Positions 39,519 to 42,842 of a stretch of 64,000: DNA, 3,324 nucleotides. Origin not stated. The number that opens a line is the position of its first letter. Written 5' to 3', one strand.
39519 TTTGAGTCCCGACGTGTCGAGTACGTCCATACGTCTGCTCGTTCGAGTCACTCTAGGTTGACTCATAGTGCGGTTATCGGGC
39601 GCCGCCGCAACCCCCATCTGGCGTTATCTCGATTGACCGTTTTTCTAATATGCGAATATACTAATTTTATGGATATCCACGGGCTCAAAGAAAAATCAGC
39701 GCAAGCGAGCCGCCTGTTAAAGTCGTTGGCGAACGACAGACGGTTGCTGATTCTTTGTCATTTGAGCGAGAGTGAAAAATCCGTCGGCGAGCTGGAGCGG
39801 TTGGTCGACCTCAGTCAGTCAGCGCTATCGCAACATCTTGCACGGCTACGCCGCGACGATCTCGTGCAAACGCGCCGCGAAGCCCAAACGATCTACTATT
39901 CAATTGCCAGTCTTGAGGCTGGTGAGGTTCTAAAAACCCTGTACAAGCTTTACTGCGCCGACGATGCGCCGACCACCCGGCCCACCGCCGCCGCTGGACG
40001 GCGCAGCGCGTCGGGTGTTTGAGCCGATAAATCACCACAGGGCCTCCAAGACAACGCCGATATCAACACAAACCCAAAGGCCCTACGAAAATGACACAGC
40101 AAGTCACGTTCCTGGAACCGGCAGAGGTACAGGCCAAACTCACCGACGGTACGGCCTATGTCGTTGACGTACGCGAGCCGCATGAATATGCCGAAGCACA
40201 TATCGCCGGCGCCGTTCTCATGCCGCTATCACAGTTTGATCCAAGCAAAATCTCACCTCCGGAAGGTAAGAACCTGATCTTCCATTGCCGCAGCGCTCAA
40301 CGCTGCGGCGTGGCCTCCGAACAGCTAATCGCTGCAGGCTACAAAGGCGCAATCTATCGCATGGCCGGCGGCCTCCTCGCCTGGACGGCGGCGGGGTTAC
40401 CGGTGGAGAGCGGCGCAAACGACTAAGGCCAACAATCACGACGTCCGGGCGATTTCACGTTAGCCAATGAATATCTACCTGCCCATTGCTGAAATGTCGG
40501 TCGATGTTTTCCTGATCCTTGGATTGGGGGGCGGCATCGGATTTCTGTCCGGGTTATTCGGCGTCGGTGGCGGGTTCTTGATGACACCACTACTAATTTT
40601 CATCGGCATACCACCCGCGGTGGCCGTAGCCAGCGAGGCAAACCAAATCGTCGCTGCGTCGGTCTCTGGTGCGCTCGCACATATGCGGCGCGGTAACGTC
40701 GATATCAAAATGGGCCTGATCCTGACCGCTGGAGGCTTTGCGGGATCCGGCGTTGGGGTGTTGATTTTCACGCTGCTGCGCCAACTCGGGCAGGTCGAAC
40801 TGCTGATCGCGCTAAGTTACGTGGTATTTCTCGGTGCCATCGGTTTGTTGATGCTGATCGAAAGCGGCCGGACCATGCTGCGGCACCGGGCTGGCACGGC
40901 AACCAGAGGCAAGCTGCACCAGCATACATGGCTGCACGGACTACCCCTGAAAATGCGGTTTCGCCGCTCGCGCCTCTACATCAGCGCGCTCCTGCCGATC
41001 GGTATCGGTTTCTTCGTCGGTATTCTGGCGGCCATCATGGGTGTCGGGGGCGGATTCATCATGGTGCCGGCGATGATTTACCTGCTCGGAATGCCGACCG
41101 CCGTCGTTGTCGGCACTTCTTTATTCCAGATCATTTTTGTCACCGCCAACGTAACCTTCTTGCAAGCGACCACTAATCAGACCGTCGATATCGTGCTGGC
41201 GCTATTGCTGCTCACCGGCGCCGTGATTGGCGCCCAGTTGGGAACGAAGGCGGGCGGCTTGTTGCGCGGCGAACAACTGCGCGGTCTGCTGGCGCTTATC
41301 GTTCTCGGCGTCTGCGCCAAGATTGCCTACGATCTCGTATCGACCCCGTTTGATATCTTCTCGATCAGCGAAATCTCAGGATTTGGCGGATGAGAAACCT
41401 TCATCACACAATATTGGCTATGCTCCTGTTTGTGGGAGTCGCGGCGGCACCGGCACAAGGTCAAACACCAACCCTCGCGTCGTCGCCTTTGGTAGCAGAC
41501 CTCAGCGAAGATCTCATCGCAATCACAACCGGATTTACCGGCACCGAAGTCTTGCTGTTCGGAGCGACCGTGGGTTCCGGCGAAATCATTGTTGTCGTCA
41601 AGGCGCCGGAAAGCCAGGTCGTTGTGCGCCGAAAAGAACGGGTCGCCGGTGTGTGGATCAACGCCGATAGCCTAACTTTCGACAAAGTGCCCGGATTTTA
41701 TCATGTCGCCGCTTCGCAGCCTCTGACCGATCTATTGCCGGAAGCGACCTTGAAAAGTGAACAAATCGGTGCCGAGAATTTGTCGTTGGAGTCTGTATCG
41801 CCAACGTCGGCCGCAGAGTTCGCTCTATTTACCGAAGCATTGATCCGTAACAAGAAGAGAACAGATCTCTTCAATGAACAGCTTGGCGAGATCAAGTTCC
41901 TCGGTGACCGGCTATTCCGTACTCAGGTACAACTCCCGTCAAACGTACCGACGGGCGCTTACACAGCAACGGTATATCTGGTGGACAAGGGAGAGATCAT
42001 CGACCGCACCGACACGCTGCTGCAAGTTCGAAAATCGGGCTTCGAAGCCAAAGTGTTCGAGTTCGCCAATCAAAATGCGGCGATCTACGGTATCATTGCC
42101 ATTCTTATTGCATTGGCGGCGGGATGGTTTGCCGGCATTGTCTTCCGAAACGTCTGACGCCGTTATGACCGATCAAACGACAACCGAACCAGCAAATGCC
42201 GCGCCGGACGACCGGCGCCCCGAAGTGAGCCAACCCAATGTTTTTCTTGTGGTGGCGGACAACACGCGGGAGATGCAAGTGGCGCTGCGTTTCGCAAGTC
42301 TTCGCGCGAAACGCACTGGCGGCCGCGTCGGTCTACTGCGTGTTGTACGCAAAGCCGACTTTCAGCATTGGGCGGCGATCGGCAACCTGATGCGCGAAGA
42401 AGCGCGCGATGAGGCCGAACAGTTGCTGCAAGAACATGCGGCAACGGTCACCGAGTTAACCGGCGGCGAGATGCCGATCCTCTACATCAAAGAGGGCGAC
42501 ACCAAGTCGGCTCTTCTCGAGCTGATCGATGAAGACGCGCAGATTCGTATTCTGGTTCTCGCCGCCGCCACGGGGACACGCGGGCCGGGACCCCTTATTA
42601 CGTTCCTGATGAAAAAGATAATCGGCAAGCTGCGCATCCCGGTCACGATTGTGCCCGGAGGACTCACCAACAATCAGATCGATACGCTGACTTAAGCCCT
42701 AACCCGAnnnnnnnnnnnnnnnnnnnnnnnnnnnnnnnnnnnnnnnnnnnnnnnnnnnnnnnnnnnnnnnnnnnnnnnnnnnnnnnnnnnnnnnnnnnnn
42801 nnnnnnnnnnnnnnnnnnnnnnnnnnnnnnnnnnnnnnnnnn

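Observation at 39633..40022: ArsR-family regulator with a Cys30/Cys96 pair and TTTC-N8-GAAT operator: candidate persulfide sensor transcribed as a leaderless mRNA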

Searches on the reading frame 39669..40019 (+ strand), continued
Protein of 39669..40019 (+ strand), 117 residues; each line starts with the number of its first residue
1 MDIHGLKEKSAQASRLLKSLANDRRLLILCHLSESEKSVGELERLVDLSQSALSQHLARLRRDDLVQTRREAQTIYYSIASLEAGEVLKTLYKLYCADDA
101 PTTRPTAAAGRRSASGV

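Call 38: search_solved_structures(query=L036:2965-3303:+, max_evalue=1e-10, show_alignments=3)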
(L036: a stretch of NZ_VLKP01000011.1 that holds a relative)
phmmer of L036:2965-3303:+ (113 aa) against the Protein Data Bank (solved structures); distinct sequences matched with E-value up to 1e-10: 9.
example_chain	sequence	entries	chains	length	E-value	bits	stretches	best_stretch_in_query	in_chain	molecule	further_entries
4k2e_A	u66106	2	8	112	6e-29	103.8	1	15-109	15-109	Transcriptional activator HlyU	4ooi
3jth_A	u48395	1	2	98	7.3e-27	97.1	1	17-109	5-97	Transcription activator HlyU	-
5znx_A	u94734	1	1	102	8.4e-27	96.9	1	17-109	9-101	Transcriptional activator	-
13ct_A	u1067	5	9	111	4.7e-25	91.3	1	12-109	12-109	Transcriptional regulator, ArsR family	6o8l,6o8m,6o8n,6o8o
6o8k_A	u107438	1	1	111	4.9e-25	91.2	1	12-109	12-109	Transcriptional regulator, ArsR family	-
3pqj_A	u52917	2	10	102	2.6e-24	88.9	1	16-112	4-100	Biofilm growth-associated repressor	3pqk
4omy_A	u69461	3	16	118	5.4e-20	75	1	13-109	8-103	NolR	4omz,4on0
3cuo_A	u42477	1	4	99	4.2e-17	65.7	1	17-108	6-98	Uncharacterized HTH-type transcriptional regulator ygaV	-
7p6f_AAA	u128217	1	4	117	1.6e-11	47.8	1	19-110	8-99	Transcriptional regulator SrnR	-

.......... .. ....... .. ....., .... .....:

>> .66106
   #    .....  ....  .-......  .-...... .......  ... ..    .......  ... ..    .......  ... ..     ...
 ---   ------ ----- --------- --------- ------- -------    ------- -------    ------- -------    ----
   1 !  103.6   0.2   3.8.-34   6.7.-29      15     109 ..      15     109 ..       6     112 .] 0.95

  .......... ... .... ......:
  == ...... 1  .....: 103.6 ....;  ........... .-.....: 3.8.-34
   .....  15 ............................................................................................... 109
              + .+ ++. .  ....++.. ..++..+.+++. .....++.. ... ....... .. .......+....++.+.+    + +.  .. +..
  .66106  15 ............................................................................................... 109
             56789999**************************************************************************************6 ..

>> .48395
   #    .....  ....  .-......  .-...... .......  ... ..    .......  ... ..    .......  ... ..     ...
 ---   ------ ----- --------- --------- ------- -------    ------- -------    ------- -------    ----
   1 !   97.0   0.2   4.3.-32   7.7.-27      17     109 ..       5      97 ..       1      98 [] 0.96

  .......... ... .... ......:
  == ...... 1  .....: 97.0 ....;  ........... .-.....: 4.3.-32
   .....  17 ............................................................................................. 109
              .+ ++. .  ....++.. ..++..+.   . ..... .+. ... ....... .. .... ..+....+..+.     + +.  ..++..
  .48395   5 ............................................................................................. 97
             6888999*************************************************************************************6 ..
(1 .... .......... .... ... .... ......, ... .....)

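Call 53: find_encoding_contigs(protein=P0008, flank=1500, max_places=1)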
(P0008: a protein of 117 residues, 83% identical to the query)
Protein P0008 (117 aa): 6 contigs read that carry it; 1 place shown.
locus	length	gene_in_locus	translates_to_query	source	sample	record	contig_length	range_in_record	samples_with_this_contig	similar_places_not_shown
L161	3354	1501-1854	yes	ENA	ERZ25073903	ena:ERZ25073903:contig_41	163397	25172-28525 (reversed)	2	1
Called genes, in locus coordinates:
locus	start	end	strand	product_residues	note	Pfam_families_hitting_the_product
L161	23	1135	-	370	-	PF01008:IF-2B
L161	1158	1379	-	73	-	PF01206:TusA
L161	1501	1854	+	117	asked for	PF01022:HTH_5, PF12802:MarR_2 (weak)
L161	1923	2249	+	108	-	PF00581:Rhodanese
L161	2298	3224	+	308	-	PF01925:TauE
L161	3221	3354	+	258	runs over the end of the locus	PF09608:Alph_Pro_TM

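Call 54: find_encoding_contigs(protein=P0009, flank=1500, max_places=1)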
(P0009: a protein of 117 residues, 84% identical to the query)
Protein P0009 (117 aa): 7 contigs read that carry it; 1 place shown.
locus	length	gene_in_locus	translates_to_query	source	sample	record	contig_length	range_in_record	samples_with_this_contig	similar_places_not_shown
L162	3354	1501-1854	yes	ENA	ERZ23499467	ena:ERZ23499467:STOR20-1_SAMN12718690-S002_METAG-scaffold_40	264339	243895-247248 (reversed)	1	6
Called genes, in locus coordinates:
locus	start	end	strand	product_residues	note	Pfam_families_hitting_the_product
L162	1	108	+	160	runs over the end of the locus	PF01322:Cytochrom_C_2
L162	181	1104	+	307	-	PF00034:Cytochrom_C (weak)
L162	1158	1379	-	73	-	PF01206:TusA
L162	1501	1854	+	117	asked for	PF01022:HTH_5, PF12802:MarR_2 (weak), PF12840:HTH_20 (weak)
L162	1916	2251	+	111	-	PF00581:Rhodanese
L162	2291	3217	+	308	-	PF01925:TauE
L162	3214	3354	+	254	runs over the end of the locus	PF09608:Alph_Pro_TM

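Call 55: find_encoding_contigs(protein=P0048, flank=1500, max_places=1)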
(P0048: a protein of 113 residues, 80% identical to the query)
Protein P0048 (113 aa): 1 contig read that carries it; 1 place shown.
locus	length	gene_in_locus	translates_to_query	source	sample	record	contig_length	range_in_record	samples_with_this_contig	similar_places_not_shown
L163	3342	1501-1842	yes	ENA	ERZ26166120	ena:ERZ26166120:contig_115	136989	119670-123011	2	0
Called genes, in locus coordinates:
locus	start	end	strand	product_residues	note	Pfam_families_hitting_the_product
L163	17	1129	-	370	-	PF01008:IF-2B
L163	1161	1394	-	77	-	PF01206:TusA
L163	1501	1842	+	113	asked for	PF01022:HTH_5, PF01638:HxlR (faint), PF12802:MarR_2 (weak), PF12840:HTH_20 (weak)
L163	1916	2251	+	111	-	PF00581:Rhodanese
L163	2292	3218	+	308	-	PF01925:TauE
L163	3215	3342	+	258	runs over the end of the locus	PF09608:Alph_Pro_TM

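Call 56: find_encoding_contigs(protein=P0045, flank=1500, max_places=1)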
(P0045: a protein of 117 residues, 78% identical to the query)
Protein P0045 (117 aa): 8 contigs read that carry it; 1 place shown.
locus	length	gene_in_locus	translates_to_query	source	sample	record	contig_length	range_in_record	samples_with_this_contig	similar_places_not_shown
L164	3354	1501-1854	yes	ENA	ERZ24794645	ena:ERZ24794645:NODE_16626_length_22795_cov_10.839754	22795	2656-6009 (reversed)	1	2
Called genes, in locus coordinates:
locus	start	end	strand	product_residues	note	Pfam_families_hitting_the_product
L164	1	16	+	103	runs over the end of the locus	PF07045:DUF1330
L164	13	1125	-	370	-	PF01008:IF-2B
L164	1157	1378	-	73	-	PF01206:TusA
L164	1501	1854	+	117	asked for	PF01022:HTH_5, PF12802:MarR_2 (weak), PF12840:HTH_20 (weak)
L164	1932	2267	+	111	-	PF00581:Rhodanese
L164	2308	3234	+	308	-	PF01925:TauE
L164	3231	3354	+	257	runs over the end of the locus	PF09608:Alph_Pro_TM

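Call 57: find_encoding_contigs(protein=P0027, flank=1500, max_places=1)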
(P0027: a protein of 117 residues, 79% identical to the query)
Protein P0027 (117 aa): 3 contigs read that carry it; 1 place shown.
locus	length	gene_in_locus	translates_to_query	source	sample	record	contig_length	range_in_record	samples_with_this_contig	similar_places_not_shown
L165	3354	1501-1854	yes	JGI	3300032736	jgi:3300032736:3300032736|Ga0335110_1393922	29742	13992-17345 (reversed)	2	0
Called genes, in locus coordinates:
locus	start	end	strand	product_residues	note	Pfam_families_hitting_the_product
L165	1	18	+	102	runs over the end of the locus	PF07045:DUF1330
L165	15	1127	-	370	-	PF01008:IF-2B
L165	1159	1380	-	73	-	PF01206:TusA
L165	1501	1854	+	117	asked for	PF01022:HTH_5, PF12802:MarR_2 (weak), PF12840:HTH_20 (weak)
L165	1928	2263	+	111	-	PF00581:Rhodanese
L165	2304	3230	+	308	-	PF01925:TauE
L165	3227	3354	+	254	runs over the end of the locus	PF09608:Alph_Pro_TM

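Call 58: find_encoding_contigs(protein=P0044, flank=1500, max_places=1)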
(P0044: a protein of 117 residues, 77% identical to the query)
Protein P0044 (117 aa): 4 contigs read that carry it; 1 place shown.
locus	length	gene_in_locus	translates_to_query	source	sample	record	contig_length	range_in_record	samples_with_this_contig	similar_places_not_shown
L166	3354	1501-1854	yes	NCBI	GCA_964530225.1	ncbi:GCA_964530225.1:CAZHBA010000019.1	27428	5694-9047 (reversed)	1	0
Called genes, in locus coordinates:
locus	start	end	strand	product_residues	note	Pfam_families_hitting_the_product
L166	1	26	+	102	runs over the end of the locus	PF07045:DUF1330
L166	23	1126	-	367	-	PF01008:IF-2B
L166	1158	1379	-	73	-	PF01206:TusA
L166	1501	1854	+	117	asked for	PF01022:HTH_5, PF12802:MarR_2 (weak), PF12840:HTH_20 (weak)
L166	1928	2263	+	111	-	PF00581:Rhodanese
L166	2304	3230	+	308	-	PF01925:TauE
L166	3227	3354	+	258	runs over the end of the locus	PF09608:Alph_Pro_TM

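Call 59: find_encoding_contigs(protein=P0039, flank=1500, max_places=1)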
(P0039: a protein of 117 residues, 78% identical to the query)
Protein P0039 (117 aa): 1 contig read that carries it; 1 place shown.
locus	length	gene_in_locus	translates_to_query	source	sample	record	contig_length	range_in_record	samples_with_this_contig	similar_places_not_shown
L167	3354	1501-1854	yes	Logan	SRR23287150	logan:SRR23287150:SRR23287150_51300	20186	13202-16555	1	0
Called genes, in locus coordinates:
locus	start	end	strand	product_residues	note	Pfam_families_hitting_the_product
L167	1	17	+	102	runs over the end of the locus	PF07045:DUF1330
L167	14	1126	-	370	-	PF01008:IF-2B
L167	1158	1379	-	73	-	PF01206:TusA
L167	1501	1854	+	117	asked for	PF01022:HTH_5, PF12840:HTH_20 (faint)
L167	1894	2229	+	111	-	PF00581:Rhodanese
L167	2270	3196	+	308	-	PF01925:TauE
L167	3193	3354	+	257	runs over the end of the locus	PF09608:Alph_Pro_TM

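Call 60: find_encoding_contigs(protein=P0042, flank=1500, max_places=1)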
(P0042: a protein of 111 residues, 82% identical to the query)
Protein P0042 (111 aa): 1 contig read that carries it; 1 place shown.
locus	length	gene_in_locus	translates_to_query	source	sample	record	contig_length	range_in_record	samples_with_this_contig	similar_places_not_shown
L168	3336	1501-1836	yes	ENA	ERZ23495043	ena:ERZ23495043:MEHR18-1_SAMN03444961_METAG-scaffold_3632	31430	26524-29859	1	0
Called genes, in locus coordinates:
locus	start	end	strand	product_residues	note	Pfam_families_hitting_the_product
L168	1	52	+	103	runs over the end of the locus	PF07045:DUF1330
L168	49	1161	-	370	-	PF01008:IF-2B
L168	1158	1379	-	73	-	PF01206:TusA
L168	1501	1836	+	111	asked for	PF01022:HTH_5, PF12802:MarR_2 (weak)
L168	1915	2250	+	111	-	PF00581:Rhodanese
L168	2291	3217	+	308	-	PF01925:TauE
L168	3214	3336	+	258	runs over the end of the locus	PF09608:Alph_Pro_TM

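Call 67: predict_structure(alignment_id=A2)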
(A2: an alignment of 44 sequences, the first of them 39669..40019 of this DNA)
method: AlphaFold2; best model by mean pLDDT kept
length: 117 residues; sequences in the alignment: 44
mean_pLDDT: 50.6   pTM: 0.30
mean pLDDT of the five models: 50.6, 49.8, 49.0, 48.6, 46.9
residues with pLDDT >= 90: 0; 70-90: 0; 50-70: 60; < 50: 57
segments of 3 or more residues with pLDDT < 50: 28-37, 68-78, 97-117
pLDDT, mean of each block of 10 residues (from residue 1): 51 53 53 48 57 58 51 49 54 49 38 44
secondary structure, 60 per line:
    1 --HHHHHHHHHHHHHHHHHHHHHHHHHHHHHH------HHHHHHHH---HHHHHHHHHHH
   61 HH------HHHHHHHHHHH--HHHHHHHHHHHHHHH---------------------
elements in order: H3-32 H39-46 H50-62 H69-79 H82-96

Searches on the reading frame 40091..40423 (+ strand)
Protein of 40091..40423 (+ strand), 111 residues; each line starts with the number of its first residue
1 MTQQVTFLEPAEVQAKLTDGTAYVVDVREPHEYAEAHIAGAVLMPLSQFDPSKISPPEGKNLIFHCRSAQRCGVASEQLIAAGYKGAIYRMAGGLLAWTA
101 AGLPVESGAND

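Call 4: search_protein_families(library=pfam, proteins=[window:40091-40423:+], max_evalue=0.01)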
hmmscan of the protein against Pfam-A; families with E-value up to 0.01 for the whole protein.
window:40091-40423:+ (111 aa): 1 family
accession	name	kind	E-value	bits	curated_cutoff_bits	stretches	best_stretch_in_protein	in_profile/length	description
PF00581.25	Rhodanese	-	2.8e-16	60.2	22.2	1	10-101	2-102/102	Rhodanese-like domain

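Call 20: search_protein_families(library=ncbifam, proteins=[window:40091-40423:+], max_evalue=0.001)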
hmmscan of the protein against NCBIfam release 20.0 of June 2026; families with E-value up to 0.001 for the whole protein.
window:40091-40423:+ (111 aa): 12 families
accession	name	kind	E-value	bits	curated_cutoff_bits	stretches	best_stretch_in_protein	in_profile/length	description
NF006444.0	PRK08762.1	equivalog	1.2e-14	53.8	449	1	3-107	12-116/387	molybdopterin-synthase adenylyltransferase MoeB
NF005902.0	PRK07878.1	equivalog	8e-11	41.4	647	1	9-99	290-382/392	adenylyltransferase/sulfurtransferase MoeZ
NF045521.1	rhoda_near_glyco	subfamily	1.7e-10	40.9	145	1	2-107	14-117/144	rhodanese homology domain-containing protein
NF005646.0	PRK07411.1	equivalog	8.5e-10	38.3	633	1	12-100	288-381/390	molybdopterin-synthase adenylyltransferase MoeB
NF041203.1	rhodanese_LYCAU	equivalog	1.7e-09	37.4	115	1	3-107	18-125/126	rhodanese-related (seleno)protein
NF001195.0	PRK00162.1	equivalog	3.6e-08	33.7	102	1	4-104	3-102/108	thiosulfate sulfurtransferase GlpE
NF001133.1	PRK00142.1-1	equivalog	1.3e-07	31.4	170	1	3-99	103-204/229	oxygen-dependent tRNA uridine(34) hydroxylase TrhO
NF045694.1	seleno_TsoB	exception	4.5e-07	28.3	805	1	19-108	59-159/572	rhodanese/DsbD fusion-like selenoprotein TsoB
NF007627.0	PRK10287.1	equivalog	1.9e-06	28.1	102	1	22-95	21-94/104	thiosulfate sulfurtransferase PspE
TIGR02981.1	phageshock_pspE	exception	8.4e-06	26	126.3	1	22-88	19-87/101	thiosulfate sulfurtransferase PspE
NF008750.0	PRK11784.1-2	equivalog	4e-05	22.9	241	1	13-46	7-40/346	tRNA 2-selenouridine(34) synthase MnmH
NF008752.0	PRK11784.1-4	equivalog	0.00013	20.9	266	1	20-46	17-43/357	tRNA 2-selenouridine(34) synthase MnmH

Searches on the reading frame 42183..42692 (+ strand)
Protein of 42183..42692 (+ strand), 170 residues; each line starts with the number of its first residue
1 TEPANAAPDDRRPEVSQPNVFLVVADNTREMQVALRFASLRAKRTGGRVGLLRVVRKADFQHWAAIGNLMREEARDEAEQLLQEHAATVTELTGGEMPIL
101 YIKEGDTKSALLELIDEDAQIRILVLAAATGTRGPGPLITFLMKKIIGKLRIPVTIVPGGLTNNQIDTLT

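Call 4: search_protein_families(library=pfam, proteins=[window:42183-42692:+], max_evalue=0.01)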
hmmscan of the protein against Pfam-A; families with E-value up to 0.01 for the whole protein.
window:42183-42692:+ (170 aa): 1 family
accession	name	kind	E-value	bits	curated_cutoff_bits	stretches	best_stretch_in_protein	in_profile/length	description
PF00582.32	Usp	-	2.3e-09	38.3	24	1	21-158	5-141/141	Universal stress protein family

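Call 20: search_protein_families(library=ncbifam, proteins=[window:42183-42692:+], max_evalue=0.001)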
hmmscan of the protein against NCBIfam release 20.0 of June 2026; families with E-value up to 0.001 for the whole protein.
window:42183-42692:+ (170 aa): 0 families
